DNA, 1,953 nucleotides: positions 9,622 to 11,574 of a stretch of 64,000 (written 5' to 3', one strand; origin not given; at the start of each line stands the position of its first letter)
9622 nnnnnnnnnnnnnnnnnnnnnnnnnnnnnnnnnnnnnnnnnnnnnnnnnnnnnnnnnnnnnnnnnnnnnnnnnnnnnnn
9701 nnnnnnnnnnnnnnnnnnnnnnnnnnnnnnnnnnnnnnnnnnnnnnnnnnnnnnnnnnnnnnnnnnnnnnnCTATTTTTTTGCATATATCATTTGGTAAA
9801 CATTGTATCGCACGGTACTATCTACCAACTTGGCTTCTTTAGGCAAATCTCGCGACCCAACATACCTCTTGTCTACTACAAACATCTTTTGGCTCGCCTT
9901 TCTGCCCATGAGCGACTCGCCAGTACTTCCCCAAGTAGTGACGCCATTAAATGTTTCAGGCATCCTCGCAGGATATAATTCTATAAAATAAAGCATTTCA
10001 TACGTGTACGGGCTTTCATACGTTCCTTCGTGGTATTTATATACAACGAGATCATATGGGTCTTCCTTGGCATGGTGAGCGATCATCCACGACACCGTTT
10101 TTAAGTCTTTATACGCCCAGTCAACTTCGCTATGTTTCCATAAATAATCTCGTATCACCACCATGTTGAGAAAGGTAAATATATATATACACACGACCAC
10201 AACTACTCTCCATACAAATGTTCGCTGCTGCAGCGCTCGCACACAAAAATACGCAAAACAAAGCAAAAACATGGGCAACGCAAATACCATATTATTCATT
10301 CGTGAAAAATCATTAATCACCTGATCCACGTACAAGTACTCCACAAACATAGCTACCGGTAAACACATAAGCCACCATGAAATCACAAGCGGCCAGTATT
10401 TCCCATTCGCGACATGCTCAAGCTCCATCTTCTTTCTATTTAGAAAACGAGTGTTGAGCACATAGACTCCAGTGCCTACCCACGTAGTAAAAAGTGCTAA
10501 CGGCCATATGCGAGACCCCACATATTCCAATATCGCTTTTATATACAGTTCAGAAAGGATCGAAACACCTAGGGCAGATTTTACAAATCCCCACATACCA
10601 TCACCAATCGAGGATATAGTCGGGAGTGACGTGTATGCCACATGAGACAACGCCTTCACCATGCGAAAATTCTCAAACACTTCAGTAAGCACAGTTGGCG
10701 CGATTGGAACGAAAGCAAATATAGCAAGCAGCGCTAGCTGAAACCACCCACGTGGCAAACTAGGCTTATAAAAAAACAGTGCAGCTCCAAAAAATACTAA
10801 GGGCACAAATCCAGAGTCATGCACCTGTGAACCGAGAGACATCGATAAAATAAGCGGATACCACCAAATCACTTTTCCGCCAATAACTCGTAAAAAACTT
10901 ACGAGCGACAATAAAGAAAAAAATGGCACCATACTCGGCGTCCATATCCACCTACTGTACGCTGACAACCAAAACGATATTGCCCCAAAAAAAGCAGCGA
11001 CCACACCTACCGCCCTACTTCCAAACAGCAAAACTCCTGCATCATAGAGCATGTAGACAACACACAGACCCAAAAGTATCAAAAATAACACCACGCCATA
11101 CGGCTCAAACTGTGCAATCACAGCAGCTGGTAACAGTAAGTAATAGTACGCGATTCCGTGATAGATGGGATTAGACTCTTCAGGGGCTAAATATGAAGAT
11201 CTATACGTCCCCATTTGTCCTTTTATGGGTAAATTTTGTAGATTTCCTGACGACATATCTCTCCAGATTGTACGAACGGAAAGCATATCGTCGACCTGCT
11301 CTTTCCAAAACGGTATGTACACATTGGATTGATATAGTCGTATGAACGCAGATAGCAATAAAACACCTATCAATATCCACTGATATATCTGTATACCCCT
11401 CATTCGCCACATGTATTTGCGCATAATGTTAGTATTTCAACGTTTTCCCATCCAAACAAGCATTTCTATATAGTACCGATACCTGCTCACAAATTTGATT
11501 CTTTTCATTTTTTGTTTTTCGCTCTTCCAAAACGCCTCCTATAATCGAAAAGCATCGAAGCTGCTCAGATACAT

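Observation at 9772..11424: GT-C-fold membrane glycosyltransferase embedded inside the Cys/His-rich array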

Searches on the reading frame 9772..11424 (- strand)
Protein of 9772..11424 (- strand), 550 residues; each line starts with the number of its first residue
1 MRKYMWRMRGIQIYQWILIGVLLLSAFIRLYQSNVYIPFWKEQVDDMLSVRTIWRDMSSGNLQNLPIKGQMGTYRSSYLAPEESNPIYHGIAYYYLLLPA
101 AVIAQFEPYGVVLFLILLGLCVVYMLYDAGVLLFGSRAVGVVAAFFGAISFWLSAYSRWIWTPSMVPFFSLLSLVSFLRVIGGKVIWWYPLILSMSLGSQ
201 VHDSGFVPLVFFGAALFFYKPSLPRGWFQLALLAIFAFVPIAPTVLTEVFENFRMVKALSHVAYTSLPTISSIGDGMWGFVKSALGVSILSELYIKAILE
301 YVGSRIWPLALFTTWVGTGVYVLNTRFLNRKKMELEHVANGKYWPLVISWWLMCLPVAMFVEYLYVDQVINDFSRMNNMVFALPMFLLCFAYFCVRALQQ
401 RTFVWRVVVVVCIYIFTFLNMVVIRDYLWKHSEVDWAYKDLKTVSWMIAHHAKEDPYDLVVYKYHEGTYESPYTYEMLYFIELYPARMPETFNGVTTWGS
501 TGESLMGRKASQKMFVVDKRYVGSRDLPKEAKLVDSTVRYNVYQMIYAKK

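Call 4: search_protein_families(library=pfam, proteins=[window:9772-11424:-], max_evalue=1)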
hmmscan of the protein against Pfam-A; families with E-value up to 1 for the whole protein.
window:9772-11424:- (550 aa): 1 family
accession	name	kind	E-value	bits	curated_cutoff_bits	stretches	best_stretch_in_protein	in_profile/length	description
PF04246.17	RseC_MucC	-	0.18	12.2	24.4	1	375-433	65-123/130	Positive regulator of sigma(E), RseC/MucC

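Call 5: search_protein_families(library=ncbifam, proteins=[window:9772-11424:-], max_evalue=1)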
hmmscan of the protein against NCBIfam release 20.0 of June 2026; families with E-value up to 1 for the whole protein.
window:9772-11424:- (550 aa): 1 family
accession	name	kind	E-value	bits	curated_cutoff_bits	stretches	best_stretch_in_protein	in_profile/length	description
TIGR03943.1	TIGR03943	equivalog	0.094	12.1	88.8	1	298-360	5-69/221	TIGR03943 family putative permease subunit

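Call 7: find_homologous_proteins(query=window:9772-11424:-)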
Query window:9772-11424:- (550 aa): 16 proteins with E <= 0.001 among 8000 candidates.
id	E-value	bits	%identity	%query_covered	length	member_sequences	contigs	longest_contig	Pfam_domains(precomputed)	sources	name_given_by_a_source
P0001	0.0e+0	1254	100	100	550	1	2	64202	-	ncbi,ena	-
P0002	6.2e-206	704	58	99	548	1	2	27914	-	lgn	-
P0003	2.3e-204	698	58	99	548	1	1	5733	-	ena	-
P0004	1.3e-202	693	58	97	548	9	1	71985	-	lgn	-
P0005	1.6e-189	650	53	99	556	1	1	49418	-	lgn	-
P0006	4.0e-188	645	53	99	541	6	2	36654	-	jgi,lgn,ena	-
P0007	4.8e-188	645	55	97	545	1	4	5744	PF13231.13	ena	-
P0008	1.3e-185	637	54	97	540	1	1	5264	-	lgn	-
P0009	9.4e-157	541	48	96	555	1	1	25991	-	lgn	-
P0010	5.0e-154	532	47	95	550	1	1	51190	-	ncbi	-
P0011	9.9e-137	475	44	95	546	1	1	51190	PF13231.13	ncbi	-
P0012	6.6e-131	456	42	99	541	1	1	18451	-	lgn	-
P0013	1.3e-113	399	40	95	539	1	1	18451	-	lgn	-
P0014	5.6e-28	116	25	89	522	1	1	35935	-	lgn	-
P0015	6.0e-4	37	27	31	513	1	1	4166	PF13231.13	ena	-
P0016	6.7e-4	37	27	32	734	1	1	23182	PF02366.25,PF00535.33,PF13231.13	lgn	-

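Call 10: search_solved_structures(query=A1, max_evalue=10, show_alignments=2)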
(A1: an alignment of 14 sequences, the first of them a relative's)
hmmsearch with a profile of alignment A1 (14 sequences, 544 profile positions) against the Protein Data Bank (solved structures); distinct sequences matched with E-value up to 10: 1.
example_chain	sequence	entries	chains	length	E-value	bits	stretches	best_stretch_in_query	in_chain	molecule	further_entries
6ynx_m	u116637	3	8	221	0.46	12.6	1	359-452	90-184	ATPTT7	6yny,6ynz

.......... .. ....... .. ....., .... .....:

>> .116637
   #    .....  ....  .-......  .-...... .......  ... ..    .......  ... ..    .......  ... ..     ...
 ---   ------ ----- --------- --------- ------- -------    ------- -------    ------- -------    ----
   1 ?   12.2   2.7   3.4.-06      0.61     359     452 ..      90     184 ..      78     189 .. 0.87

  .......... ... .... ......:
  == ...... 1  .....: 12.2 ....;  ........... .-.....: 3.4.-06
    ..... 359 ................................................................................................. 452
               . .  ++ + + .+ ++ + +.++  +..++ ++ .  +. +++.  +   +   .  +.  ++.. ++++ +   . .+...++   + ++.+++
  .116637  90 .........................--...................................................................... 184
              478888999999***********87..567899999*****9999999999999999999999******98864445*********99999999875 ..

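Call 11: find_encoding_contigs(protein=P0004, flank=10000, max_places=3)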
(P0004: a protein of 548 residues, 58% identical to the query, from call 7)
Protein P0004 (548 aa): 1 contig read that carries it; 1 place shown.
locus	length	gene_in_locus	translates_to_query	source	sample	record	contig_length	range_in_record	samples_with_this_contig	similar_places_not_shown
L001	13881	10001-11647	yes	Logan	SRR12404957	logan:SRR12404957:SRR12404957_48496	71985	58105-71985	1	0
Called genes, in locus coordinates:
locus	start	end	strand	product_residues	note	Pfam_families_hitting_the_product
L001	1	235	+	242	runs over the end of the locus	PF00535:Glycos_transf_2, PF13641:Glyco_tranf_2_3 (weak)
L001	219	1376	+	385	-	PF00155:Aminotran_1_2, PF01041:DegT_DnrJ_EryC1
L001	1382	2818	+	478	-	PF09852:DUF2079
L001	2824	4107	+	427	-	PF09594:GT87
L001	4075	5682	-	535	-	-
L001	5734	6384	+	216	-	-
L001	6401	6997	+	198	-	-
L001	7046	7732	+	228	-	-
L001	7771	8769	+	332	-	-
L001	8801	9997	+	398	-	-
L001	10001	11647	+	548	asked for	-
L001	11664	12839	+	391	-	-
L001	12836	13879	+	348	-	?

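Call 12: find_encoding_contigs(protein=P0010, flank=10000, max_places=3)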
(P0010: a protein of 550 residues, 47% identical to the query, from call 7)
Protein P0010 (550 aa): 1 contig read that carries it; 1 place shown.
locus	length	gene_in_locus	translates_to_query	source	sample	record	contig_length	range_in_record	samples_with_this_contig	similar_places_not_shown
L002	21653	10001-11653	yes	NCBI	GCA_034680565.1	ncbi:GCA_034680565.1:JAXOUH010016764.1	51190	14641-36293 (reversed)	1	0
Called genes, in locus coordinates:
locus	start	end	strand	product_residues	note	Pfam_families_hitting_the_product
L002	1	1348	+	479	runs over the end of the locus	PF09852:DUF2079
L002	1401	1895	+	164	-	PF23951:DUF7282 (weak)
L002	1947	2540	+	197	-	-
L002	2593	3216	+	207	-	PF23951:DUF7282 (weak)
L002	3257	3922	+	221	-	-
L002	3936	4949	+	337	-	-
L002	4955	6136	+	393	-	-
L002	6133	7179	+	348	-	-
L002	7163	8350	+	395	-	-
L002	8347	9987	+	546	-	PF13231:PMT_2 (weak)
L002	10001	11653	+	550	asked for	-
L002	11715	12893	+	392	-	-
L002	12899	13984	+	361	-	-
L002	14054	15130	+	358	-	-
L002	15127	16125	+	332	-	-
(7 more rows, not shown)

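Call 15: predict_structure(alignment_id=A1)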
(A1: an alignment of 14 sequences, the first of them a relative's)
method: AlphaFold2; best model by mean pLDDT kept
length: 550 residues; sequences in the alignment: 14
mean_pLDDT: 81.4   pTM: 0.84
mean pLDDT of the five models: 81.4, 80.6, 79.5, 78.3, 77.9
residues with pLDDT >= 90: 219; 70-90: 219; 50-70: 89; < 50: 23
segments of 3 or more residues with pLDDT < 50: 323-340
pLDDT, mean of each block of 10 residues (from residue 1): 63 91 95 84 86 91 75 52 57 88 93 94 97 93 96 85 82 97 95 92 85 93 94 92 80 75 76 78 75 60 57 59 47 41 82 78 63 77 93 86 78 86 82 66 93 93 75 87 90 90 90 92 82 92 82
secondary structure, 60 per line:
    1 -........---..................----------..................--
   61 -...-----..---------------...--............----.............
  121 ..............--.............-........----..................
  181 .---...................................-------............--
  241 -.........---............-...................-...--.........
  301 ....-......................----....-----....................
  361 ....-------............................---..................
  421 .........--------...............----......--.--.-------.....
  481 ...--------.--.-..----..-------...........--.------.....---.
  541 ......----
elements in order: H2-9 H13-30 H41-58 E87-89 H92-103 H108-134 H137-149 H151-158 H163-181 H185-201 H203-219 H227-238 H242-250 H254-265 H267-285 H292-304 H306-327 H332-335 H341-364 H372-399 H403-429 H438-452 E457-462 H476-483 E512-518 E532-536 E540-546

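Call 18: fold_search(model_id=the predicted structure, library=pdb)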
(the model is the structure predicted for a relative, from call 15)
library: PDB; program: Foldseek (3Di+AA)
matches with E <= 10: 173; with E <= 0.001: 14
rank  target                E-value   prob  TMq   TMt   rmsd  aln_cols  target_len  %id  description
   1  5f15                  3.1e-05  1.00  0.38  0.38  14.6       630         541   11  Crystal Structure of ArnT from Cupriavidus metallidurans bound to Undecaprenyl phosphate (released 2016-02-17)
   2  5ezm                  3.5e-05  1.00  0.42  0.42  10.2       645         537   10  Crystal Structure of ArnT from Cupriavidus metallidurans in the apo state (released 2016-02-17)
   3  8agc_A                4.2e-05  1.00  0.38  0.31  22.0       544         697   12  Structure of yeast oligosaccharylransferase complex with lipid-linked oligosaccharide and non-acceptor peptide bound (released 2022-12-07)
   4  7e9s_A                4.4e-05  1.00  0.40  0.28  20.4       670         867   12  Archaeal oligosaccharyltransferase AglB from Archaeoglobus fulgidus in complex with an inhibitory peptide and a dolich (released 2021-09-08)
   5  8b6l_I                5.8e-05  1.00  0.39  0.33  22.3       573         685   13  Subtomogram average of the human Sec61-TRAP-OSTA-translocon (released 2022-12-07)
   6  9s6t_A                6.9e-05  1.00  0.49  0.55  11.1       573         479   11  Ternary cryo-EM structure of chicken ALG12 with Dol25-PP-GlcNAc2Man7, Dol25-P-Man, and Fab (released 2026-03-18)
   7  3wak                  7.6e-05  1.00  0.39  0.27  21.3       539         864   14  Crystal structure of the Archaeoglobus fulgidus oligosaccharyltransferase (O29867_ARCFU) in the apo form (released 2013-10-30)
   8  3waj                  1.3e-04  1.00  0.43  0.32  15.0       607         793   13  Crystal structure of the Archaeoglobus fulgidus oligosaccharyltransferase (O29867_ARCFU) complex with Zn and sulfate (released 2013-10-30)
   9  8pn9_A                3.3e-04  1.00  0.38  0.33  20.4       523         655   13  Structure of human oligosaccharyltransferase OST-A complex bound to NGI-1 (released 2024-05-08)
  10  6s7o_A                3.9e-04  1.00  0.40  0.34  22.0       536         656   12  Cryo-EM structure of human oligosaccharyltransferase complex OST-A (released 2019-12-18)
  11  6ezn_F                4.7e-04  1.00  0.42  0.36  15.3       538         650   12  Cryo-EM structure of the yeast oligosaccharyltransferase (OST) complex (released 2018-01-17)
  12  6ftg_5                6.4e-04  1.00  0.38  0.34  22.2       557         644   11  Subtomogram average of OST-containing ribosome-translocon complexes from canine rough microsomal membranes (released 2018-03-21)
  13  9n9j_I                7.6e-04  1.00  0.39  0.32  23.3       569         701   12  Structure of a GRP94 folding intermediate engaged with a CCDC134- and FKBP11-bound secretory translocon (released 2025-11-19)
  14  6s7t_A                9.5e-04  1.00  0.41  0.34  21.0       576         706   11  Cryo-EM structure of human oligosaccharyltransferase complex OST-B (released 2019-12-18)
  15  6p25_B                1.1e-03  1.00  0.29  0.24   6.4       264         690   14  Structure of S. cerevisiae protein O-mannosyltransferase Pmt1-Pmt2 complex bound to the sugar donor and a peptide acce (released 2019-07-10)
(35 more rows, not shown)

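Call 23: find_related_loci(query=A1, collection=genome_contigs, flank=10000)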
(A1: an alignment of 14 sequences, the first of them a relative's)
Query A1 (550 aa) in genome_contigs; peptide patterns used: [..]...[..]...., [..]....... (x = any residue, [..] = any of these).
73 stretches matched a pattern; 20 encode a relative of the query (tblastn E <= 1e-3); 20 distinct loci.
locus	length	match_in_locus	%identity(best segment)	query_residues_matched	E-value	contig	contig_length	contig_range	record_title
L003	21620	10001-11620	53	1-546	0e+0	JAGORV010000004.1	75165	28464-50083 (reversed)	Candidatus Woesebacteria bacterium isolate Gw_Eff_bin_29 Gw_Eff_450_length_75165_cov_7.908313, whole genome shotgun sequ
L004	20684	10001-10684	27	15-249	7e-14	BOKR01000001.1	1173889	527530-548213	MAG: Patescibacteria group bacterium BroJett025 DNA, sequence1, whole genome shotgun sequence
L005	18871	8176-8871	28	21-258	4e-12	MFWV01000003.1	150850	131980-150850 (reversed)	MAG: Candidatus Pacebacteria bacterium RIFOXYA1_FULL_38_18 rifoxya1_full_scaffold_18, whole genome shotgun sequence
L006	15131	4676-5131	28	5-169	3e-11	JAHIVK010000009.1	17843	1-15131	MAG: Patescibacteria group bacterium isolate MM_PC_MetaG.mb.77 MM_PC_MetaG.mb.77_k141_220680, whole genome shotgun seque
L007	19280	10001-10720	25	33-272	5e-11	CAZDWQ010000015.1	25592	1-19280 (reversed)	MAG TPA_asm: uncultured Pseudomonadales bacterium isolate SRP192515_co1_182 genome assembly, contig: NODE_1734_length_25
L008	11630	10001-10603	28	6-216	3e-10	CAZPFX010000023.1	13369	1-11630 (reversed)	MAG TPA_asm: uncultured Pseudomonadales bacterium isolate SRP118108_co5_543 genome assembly, contig: NODE_4725_length_13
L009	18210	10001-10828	25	1-282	6e-9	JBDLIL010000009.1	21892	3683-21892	MAG: Patescibacteria group bacterium isolate MAG029 MAG029_9, whole genome shotgun sequence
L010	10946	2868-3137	34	84-175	8e-9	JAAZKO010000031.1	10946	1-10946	MAG: Candidatus Paceibacterota bacterium isolate AS22ysBPME_311 93599_AS22, whole genome shotgun sequence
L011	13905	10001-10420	27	15-166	2e-7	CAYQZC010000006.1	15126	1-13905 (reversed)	MAG TPA_asm: uncultured Pseudomonadales bacterium isolate SRP292972_co1_124 genome assembly, contig: NODE_1706_length_15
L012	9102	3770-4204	26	16-169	4e-7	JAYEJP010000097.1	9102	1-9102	MAG: Patescibacteria group bacterium isolate MAG160 MAG160_97, whole genome shotgun sequence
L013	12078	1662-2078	27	17-168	1e-6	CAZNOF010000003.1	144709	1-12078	MAG TPA_asm: uncultured Pseudomonadales bacterium isolate SRP170004_co1_5 genome assembly, contig: NODE_110_length_14470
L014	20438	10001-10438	26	16-179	6e-6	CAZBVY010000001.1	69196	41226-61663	MAG TPA_asm: uncultured Pseudomonadales bacterium isolate binchicken_co212_140 genome assembly, contig: NODE_688_length_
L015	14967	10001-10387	26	30-169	5e-6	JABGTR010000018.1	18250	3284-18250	MAG: Candidatus Paceibacterota bacterium isolate SI034_bin135 k141_2515068, whole genome shotgun sequence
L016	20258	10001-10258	28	80-165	3e-5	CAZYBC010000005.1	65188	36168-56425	MAG TPA_asm: uncultured Pseudomonadales bacterium isolate SRP263991_co1_159 genome assembly, contig: NODE_353_length_651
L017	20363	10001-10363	27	18-151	3e-5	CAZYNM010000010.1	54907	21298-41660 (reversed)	MAG TPA_asm: uncultured Pseudomonadales bacterium isolate SRP292972_co1_113 genome assembly, contig: NODE_388_length_549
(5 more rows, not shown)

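Call 24: find_encoding_contigs(protein=P0005, flank=10000, max_places=2)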
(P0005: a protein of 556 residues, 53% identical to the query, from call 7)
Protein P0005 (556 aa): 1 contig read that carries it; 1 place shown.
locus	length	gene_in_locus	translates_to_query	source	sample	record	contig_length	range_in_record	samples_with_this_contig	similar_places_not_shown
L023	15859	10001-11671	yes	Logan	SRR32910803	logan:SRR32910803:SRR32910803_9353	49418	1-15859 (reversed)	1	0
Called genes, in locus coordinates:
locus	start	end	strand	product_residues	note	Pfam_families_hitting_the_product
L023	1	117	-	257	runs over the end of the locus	-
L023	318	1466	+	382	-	PF00155:Aminotran_1_2 (weak), PF01041:DegT_DnrJ_EryC1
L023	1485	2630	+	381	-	PF00535:Glycos_transf_2, PF10111:Glyco_tranf_2_2, PF13641:Glyco_tranf_2_3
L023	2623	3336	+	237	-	PF00535:Glycos_transf_2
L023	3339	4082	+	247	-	PF13489:Methyltransf_23, PF13847:Methyltransf_31, PF08241:Methyltransf_11, PF08242:Methyltransf_12, PF13649:Methyltransf_25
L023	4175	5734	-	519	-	-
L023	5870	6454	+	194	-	-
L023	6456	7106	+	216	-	-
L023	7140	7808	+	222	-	-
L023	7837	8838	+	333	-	-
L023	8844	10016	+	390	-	-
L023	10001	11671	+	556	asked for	-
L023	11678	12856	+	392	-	-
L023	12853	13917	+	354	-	-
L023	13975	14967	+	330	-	-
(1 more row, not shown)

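Call 25: find_encoding_contigs(protein=P0009, flank=10000, max_places=2)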
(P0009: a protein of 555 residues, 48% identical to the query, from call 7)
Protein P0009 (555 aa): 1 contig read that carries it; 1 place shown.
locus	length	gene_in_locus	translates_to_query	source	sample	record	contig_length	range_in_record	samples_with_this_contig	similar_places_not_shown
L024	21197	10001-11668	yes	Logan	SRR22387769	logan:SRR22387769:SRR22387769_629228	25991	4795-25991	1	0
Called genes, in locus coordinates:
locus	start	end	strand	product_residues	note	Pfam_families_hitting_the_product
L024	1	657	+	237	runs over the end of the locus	PF00535:Glycos_transf_2, PF10111:Glyco_tranf_2_2 (weak), PF13641:Glyco_tranf_2_3 (weak)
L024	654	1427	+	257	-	PF00535:Glycos_transf_2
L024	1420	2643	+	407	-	-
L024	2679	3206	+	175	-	PF23951:DUF7282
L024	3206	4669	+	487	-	PF09852:DUF2079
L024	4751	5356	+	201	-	PF23951:DUF7282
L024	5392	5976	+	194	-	-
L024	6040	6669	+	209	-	-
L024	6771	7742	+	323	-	-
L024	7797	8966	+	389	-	-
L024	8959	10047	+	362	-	-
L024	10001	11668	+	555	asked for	-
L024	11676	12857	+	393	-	-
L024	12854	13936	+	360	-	-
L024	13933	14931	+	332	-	-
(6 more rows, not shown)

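Call 26: find_encoding_contigs(protein=P0012, flank=10000, max_places=2)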
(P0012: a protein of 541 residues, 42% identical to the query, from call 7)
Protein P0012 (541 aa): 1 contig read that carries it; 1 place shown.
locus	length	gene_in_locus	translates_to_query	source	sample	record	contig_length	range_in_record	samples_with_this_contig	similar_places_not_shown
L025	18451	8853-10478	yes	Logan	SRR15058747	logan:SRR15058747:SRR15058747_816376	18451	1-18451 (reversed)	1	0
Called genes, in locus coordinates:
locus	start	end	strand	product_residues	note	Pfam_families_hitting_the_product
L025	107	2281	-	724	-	PF01370:Epimerase, PF04321:RmlD_sub_bind, PF16363:GDP_Man_Dehyd, PF08421:Methyltransf_13, PF13489:Methyltransf_23, PF08241:Methyltransf_11, PF08242:Methyltransf_12, PF08484:Methyltransf_14, +1 more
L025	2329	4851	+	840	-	PF13472:Lipase_GDSL_2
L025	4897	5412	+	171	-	-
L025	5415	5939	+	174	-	-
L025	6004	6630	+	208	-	-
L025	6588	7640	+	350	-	-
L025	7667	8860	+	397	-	-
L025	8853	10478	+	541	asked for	-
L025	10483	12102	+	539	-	-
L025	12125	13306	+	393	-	-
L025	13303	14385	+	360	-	-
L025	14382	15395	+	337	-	-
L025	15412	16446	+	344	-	-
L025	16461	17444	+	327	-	-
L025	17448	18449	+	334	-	?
